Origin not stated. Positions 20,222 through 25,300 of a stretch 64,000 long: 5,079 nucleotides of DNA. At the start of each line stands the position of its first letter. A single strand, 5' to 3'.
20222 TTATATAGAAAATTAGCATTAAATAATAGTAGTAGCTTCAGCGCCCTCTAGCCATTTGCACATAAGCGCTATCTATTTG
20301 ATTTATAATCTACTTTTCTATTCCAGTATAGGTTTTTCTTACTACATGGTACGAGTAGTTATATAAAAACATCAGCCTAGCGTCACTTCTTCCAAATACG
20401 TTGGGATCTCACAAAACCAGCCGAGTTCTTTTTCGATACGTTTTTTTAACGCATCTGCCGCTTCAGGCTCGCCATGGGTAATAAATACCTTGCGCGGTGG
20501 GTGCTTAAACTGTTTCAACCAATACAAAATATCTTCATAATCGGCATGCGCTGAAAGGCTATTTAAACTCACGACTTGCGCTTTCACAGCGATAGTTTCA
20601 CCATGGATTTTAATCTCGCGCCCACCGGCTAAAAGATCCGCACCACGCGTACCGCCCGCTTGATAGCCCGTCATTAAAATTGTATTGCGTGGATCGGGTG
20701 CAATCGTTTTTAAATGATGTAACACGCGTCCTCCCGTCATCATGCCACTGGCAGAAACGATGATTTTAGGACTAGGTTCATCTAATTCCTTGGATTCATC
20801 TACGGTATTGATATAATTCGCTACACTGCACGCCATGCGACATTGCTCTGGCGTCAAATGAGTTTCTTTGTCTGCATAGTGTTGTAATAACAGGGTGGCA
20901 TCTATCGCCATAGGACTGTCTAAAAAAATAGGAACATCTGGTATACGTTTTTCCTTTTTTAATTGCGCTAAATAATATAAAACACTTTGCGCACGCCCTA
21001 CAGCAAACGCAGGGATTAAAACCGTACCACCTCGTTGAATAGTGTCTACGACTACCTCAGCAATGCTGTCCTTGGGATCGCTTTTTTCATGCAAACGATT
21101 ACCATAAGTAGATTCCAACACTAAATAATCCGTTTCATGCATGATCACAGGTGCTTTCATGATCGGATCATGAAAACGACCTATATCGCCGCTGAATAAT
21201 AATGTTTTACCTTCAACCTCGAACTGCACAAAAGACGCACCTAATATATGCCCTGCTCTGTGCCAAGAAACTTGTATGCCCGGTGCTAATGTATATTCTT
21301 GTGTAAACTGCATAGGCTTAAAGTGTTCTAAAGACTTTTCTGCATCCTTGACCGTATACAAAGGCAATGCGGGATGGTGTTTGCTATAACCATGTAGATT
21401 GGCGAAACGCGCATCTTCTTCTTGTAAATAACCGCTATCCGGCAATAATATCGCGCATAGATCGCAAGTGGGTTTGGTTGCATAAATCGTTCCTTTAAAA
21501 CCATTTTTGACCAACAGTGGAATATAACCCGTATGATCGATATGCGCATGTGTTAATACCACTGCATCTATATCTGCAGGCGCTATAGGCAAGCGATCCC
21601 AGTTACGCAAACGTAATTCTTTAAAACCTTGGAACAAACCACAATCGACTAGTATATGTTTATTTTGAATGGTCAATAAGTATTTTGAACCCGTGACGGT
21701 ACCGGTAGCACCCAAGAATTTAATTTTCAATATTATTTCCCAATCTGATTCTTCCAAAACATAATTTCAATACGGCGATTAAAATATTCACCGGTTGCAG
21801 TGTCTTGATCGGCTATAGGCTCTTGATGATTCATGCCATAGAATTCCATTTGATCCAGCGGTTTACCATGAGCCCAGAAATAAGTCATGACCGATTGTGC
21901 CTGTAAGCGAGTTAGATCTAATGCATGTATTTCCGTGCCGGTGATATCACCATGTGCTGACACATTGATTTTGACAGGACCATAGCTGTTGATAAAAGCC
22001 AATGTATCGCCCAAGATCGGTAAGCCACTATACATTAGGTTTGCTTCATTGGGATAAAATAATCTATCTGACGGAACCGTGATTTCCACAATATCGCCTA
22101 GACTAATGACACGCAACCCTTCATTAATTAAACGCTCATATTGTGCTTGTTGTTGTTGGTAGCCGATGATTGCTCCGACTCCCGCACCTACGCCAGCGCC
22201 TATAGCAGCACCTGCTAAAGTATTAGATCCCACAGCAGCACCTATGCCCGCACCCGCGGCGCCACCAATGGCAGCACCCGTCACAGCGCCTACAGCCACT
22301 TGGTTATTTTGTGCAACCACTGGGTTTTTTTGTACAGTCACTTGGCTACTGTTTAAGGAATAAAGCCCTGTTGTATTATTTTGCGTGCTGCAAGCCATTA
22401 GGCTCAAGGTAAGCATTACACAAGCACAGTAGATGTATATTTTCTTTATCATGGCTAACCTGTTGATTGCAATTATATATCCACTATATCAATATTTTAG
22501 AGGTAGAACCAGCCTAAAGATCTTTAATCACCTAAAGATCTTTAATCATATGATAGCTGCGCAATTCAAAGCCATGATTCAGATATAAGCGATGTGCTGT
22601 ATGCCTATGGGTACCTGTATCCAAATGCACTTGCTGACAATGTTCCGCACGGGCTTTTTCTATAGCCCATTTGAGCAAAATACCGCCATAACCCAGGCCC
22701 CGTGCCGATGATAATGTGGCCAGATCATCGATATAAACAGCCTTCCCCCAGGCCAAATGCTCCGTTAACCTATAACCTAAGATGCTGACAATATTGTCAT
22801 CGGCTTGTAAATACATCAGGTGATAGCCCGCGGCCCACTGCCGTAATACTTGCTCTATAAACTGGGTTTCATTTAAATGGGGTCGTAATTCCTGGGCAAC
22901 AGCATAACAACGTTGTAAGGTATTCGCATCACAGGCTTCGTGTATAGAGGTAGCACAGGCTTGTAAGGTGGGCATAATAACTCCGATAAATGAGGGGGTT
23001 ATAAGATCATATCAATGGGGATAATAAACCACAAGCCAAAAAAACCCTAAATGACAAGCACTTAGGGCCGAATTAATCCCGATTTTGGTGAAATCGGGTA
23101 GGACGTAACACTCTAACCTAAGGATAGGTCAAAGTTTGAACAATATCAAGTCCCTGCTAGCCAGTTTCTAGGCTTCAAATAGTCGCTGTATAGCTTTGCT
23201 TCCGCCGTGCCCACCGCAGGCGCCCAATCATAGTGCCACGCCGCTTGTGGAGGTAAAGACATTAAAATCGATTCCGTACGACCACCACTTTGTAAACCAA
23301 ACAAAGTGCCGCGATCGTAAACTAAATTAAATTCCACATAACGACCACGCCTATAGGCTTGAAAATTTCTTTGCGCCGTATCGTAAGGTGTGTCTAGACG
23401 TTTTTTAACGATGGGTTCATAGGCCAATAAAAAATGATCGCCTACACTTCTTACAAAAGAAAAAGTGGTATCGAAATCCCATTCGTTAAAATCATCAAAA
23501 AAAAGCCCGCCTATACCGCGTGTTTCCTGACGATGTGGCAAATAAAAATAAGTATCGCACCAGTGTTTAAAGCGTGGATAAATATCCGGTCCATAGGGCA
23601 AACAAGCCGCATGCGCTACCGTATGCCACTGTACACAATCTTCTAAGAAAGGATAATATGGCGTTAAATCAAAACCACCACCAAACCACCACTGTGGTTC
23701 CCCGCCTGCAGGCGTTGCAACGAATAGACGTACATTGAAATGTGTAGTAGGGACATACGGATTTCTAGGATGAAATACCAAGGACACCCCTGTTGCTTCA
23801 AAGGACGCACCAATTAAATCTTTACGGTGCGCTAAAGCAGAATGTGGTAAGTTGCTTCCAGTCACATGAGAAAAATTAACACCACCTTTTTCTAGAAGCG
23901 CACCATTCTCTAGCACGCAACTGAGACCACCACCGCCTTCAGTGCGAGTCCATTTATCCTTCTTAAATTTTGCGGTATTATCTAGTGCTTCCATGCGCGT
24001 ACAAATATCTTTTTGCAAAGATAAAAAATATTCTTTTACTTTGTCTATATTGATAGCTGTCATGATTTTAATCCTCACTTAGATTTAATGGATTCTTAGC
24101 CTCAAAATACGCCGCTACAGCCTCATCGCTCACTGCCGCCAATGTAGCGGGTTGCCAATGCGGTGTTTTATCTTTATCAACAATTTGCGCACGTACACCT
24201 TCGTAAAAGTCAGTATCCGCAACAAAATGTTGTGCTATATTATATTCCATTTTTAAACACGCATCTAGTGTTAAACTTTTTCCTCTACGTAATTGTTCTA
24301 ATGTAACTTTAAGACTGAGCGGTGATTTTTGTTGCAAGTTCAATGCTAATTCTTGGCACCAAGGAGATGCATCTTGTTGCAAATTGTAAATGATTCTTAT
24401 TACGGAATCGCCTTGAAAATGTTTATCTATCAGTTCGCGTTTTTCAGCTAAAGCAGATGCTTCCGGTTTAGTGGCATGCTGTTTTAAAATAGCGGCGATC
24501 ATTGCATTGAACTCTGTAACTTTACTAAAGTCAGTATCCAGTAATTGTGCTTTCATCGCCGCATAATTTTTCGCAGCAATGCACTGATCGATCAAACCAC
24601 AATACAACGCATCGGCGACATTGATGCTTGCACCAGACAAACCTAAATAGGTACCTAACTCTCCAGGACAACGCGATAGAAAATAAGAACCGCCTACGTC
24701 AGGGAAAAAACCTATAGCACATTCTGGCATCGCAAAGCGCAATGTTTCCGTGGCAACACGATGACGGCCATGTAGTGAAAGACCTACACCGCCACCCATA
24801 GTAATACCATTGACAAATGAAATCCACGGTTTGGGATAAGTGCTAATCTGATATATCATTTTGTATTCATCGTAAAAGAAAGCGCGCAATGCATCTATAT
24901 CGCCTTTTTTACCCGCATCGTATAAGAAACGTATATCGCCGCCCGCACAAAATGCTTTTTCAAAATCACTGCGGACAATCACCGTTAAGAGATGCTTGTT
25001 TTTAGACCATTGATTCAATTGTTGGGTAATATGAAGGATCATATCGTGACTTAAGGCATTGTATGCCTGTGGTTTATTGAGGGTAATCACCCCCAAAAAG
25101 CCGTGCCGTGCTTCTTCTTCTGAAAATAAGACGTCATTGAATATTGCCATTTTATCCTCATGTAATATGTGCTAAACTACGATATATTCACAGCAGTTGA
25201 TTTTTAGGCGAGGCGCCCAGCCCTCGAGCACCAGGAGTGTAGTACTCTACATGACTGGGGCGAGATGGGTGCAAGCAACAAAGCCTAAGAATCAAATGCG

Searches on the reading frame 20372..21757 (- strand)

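Call 25: search_protein_families(library=pfam, proteins=[window:20372-21757:-], max_evalue=0.00001)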
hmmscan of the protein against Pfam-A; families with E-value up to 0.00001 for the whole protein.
window:20372-21757:- (461 aa): 5 families
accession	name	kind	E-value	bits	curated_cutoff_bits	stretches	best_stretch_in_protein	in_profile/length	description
PF10996.14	Beta-Casp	-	9.6e-35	120.1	27.7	1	256-375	1-120/120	Beta-Casp domain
PF07521.17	RMMBL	-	8.7e-20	70.9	21.6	1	389-452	2-63/63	Zn-dependent metallo-hydrolase RNA specificity domain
PF00753.33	Lactamase_B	-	2e-14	54.4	22.7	1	26-211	9-170/196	Metallo-beta-lactamase superfamily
PF16661.11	Lactamase_B_6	-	2.4e-14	53.6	27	1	27-203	1-173/193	Metallo-beta-lactamase superfamily domain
PF12706.13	Lactamase_B_2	-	1.2e-11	45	27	1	35-218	3-166/200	Beta-lactamase superfamily domain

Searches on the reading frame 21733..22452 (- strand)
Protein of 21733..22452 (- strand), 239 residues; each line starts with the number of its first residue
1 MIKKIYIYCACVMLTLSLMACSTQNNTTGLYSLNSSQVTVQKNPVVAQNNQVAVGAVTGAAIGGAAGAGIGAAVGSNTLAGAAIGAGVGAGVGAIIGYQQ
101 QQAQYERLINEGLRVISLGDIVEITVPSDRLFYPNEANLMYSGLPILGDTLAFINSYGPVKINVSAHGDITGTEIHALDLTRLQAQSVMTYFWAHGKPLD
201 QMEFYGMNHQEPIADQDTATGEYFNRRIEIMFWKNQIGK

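Call 25: search_protein_families(library=pfam, proteins=[window:21733-22452:-], max_evalue=0.00001)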
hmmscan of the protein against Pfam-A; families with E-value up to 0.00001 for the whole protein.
window:21733-22452:- (239 aa): 3 families
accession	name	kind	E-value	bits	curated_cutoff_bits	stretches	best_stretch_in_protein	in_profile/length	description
PF00691.25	OmpA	-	7.1e-08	33.1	27.2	1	131-226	1-98/98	OmpA family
PF13441.11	Gly-zipper_YMGG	-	3.3e-07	30.3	28.9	1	55-99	2-45/45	YMGG-like Gly-zipper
PF13488.11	Gly-zipper_Omp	-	9.1e-07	29.1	25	1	59-102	2-44/46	Glycine zipper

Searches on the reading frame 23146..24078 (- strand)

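Call 25: search_protein_families(library=pfam, proteins=[window:23146-24078:-], max_evalue=0.00001)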
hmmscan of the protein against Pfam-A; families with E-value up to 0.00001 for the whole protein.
window:23146-24078:- (310 aa): 1 family
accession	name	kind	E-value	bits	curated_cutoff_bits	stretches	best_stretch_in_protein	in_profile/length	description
PF01218.23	Coprogen_oxidas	-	3.6e-131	436.6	31.8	1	13-306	1-295/295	Coproporphyrinogen III oxidase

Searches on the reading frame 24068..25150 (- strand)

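Call 26: search_protein_families(library=pfam, proteins=[window:24068-25150:-], max_evalue=0.00001)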
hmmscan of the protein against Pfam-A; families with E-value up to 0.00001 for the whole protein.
window:24068-25150:- (360 aa): 2 families
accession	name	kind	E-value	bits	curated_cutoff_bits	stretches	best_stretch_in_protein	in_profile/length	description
PF16113.10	ECH_2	-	2.1e-128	429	27.2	1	20-349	2-335/335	Enoyl-CoA hydratase/isomerase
PF00378.25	ECH_1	-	1.4e-34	120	27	1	20-249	7-232/251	Enoyl-CoA hydratase/isomerase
